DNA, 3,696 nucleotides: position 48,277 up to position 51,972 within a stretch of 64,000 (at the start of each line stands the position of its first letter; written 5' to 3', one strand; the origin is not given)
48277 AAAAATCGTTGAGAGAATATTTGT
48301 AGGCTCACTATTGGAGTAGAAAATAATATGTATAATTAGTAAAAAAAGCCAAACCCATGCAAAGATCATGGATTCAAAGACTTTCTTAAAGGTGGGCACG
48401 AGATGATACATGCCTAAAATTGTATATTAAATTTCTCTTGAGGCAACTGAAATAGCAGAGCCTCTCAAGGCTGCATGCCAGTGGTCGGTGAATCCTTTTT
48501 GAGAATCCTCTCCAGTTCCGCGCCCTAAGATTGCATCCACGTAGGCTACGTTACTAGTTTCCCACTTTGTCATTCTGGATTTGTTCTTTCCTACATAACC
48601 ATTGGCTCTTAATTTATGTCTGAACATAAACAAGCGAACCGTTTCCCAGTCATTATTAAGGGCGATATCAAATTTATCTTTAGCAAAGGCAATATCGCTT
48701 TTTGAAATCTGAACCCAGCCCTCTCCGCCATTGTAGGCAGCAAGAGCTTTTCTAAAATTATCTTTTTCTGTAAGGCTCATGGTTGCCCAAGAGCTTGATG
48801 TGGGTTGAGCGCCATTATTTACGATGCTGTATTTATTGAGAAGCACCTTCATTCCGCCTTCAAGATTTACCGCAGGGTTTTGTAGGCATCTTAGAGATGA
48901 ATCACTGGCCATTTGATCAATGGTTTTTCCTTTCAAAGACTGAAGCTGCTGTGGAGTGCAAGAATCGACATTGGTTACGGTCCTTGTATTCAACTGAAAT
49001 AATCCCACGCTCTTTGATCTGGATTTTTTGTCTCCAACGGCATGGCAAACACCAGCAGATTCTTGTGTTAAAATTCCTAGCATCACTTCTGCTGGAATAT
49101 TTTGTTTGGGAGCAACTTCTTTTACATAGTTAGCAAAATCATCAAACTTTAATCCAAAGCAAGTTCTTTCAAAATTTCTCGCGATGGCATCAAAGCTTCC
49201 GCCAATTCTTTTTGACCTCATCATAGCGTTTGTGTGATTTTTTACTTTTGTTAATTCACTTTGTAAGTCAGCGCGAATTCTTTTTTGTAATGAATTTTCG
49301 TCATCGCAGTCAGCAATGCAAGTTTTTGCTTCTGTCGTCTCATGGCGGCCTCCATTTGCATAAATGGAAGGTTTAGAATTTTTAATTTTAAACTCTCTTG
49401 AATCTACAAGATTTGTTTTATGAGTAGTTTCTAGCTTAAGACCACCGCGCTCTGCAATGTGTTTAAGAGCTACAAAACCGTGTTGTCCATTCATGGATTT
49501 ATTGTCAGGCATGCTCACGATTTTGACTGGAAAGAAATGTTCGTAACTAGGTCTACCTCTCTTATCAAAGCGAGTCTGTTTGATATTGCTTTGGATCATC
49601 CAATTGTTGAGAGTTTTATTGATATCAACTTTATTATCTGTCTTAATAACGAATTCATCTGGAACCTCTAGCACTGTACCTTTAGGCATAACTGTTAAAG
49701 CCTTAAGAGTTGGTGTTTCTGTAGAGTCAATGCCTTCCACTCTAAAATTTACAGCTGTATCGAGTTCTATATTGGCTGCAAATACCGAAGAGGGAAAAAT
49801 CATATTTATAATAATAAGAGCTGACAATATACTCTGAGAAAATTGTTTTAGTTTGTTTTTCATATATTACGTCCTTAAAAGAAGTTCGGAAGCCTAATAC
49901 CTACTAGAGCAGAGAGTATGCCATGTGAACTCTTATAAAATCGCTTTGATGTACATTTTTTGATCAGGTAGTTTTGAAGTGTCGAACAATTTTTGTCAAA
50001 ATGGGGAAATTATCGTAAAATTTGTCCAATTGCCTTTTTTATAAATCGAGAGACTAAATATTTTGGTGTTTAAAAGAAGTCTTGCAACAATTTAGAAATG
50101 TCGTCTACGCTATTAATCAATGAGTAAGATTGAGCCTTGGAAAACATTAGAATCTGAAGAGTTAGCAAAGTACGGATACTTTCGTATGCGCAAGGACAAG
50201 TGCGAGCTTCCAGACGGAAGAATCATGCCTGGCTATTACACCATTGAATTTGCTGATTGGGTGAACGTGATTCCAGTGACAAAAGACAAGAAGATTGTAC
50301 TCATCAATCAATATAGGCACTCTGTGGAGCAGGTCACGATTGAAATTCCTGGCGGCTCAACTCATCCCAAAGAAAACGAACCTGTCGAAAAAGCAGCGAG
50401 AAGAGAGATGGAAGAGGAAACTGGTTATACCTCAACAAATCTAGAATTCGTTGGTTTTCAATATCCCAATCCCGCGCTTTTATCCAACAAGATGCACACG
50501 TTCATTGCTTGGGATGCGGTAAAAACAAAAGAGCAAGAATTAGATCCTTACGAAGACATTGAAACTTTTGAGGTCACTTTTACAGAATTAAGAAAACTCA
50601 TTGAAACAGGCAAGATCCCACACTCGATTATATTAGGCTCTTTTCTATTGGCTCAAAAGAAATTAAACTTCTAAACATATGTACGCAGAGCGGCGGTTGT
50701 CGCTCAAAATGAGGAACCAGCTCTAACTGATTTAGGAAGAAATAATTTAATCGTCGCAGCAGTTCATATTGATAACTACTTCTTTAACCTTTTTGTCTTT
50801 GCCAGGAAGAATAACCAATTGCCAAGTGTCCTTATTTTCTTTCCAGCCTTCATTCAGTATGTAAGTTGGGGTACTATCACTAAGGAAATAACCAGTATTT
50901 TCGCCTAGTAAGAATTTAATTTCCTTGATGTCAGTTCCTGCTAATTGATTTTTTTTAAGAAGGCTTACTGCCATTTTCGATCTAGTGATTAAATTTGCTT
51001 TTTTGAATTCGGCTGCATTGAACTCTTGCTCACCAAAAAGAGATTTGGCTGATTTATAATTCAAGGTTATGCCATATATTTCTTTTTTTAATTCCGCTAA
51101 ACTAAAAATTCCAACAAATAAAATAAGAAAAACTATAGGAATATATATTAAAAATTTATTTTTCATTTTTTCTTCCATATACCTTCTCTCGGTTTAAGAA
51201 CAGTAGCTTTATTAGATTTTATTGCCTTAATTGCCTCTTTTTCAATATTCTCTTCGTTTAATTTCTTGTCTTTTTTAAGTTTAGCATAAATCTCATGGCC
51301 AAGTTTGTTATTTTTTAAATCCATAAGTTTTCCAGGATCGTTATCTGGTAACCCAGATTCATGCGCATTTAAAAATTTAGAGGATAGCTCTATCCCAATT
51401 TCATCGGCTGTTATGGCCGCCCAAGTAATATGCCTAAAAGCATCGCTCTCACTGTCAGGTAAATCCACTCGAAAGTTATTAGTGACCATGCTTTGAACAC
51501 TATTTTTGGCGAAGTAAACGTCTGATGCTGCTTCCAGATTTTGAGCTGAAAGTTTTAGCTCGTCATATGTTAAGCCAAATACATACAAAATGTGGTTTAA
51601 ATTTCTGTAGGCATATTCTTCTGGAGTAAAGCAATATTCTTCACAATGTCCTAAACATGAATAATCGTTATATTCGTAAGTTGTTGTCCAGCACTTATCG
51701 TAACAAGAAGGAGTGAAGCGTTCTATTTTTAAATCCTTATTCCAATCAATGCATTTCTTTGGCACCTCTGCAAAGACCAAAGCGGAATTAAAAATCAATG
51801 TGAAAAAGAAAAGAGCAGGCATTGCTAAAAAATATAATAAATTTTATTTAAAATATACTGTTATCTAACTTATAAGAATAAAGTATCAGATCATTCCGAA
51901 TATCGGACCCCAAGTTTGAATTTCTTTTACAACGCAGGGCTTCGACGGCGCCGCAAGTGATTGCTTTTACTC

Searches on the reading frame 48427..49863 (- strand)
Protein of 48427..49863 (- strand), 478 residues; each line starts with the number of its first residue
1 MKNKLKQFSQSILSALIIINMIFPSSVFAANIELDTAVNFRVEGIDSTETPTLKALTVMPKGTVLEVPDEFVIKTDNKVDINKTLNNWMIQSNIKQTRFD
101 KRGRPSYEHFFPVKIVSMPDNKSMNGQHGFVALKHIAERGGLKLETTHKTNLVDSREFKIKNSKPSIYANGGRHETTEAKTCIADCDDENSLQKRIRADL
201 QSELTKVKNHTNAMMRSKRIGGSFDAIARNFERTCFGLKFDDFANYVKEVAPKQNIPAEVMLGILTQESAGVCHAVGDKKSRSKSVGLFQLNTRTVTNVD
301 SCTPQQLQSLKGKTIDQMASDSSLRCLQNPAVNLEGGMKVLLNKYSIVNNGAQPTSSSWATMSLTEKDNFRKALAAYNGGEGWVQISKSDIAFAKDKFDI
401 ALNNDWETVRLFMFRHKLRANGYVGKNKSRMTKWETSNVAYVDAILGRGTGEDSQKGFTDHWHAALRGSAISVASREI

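Call 58: search_protein_families(library=pfam, proteins=[window:48427-49863:-], max_evalue=0.001)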
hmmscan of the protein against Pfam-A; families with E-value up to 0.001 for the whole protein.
window:48427-49863:- (478 aa): 1 family
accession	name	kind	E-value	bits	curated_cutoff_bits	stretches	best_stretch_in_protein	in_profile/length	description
PF01464.25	SLT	-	8.8e-11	41.8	21.3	1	246-385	2-102/117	Transglycosylase SLT domain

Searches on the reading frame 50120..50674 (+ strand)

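Call 58: search_protein_families(library=pfam, proteins=[window:50120-50674:+], max_evalue=0.001)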
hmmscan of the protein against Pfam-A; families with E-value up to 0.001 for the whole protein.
window:50120-50674:+ (184 aa): 1 family
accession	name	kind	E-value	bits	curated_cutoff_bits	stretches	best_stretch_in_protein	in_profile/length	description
PF00293.34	NUDIX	-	3.4e-13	50.2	21.1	1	48-159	6-119/134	NUDIX domain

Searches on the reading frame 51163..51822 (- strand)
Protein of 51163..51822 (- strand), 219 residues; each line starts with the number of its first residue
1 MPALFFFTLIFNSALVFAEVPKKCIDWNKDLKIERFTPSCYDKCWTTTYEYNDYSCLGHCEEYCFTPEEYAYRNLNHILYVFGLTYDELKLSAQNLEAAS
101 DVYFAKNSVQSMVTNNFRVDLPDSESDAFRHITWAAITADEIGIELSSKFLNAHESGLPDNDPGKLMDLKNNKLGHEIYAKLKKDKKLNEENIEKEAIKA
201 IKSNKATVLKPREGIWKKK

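Call 58: search_protein_families(library=pfam, proteins=[window:51163-51822:-], max_evalue=0.001)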
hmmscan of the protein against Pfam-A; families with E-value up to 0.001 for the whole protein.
window:51163-51822:- (219 aa): 1 family
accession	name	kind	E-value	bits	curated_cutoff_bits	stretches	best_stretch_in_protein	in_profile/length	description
PF22322.1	DUF6973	-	1.2e-16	60.8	27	1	92-204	4-123/124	Domain of unknown function (DUF6973)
